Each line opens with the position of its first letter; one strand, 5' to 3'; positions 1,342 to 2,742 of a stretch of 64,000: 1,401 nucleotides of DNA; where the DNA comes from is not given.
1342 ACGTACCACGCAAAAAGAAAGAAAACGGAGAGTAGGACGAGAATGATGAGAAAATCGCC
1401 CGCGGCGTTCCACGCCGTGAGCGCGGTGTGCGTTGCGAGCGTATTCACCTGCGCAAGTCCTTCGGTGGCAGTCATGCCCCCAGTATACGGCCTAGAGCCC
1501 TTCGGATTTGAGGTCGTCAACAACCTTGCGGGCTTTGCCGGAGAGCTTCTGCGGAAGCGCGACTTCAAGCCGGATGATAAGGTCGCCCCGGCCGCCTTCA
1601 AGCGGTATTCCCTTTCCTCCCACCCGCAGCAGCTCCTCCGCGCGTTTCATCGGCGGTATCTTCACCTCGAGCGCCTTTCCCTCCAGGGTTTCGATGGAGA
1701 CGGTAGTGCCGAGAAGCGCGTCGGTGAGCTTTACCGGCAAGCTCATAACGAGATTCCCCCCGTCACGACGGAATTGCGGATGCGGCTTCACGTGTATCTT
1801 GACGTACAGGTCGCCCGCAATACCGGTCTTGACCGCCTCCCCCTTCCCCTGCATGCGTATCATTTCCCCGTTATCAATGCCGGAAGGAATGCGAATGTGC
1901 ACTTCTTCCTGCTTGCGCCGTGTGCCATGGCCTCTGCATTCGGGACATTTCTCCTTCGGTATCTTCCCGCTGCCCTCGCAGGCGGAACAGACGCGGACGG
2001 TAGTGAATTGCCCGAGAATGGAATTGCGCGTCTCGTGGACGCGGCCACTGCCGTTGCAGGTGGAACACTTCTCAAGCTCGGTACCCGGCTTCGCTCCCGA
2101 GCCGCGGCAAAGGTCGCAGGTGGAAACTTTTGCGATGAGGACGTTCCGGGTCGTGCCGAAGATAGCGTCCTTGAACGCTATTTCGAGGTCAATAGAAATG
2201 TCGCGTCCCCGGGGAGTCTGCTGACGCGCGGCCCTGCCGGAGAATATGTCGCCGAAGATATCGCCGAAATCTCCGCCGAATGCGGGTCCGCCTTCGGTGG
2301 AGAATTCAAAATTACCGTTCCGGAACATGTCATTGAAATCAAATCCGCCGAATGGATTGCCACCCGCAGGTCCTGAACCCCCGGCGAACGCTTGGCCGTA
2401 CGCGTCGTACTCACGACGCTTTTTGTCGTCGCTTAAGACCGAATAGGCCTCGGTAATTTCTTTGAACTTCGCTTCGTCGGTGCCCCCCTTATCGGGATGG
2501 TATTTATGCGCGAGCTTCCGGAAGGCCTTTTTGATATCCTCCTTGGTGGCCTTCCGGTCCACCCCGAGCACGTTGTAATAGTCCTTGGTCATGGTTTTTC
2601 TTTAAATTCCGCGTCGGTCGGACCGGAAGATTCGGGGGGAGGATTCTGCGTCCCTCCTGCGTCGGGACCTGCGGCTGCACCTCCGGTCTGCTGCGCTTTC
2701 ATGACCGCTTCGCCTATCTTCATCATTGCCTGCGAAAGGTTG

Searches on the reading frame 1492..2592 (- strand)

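Call 4: search_protein_families(library=pfam, proteins=[window:1492-2592:-], max_evalue=0.01)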
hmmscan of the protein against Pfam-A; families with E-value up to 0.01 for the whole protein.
window:1492-2592:- (366 aa): 5 families
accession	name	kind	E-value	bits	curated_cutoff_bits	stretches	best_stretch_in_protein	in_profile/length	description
PF01556.23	DnaJ_C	-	1e-42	146.2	26.6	1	132-347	1-152/152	DnaJ C terminal domain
PF00226.36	DnaJ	-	1.3e-24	86.5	27.8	1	4-63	1-63/63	DnaJ domain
PF00684.25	DnaJ_CXXCXGXG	-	2.3e-16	60.3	32.7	1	159-223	1-65/65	DnaJ central domain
PF15777.11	Anti-TRAP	-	1.3e-05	25.5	32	1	201-223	12-40/59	Tryptophan RNA-binding attenuator protein inhibitory protein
PF17302.8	DUF5351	-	0.003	18.2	27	0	214-224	18-28/29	Family of unknown function (DUF5351)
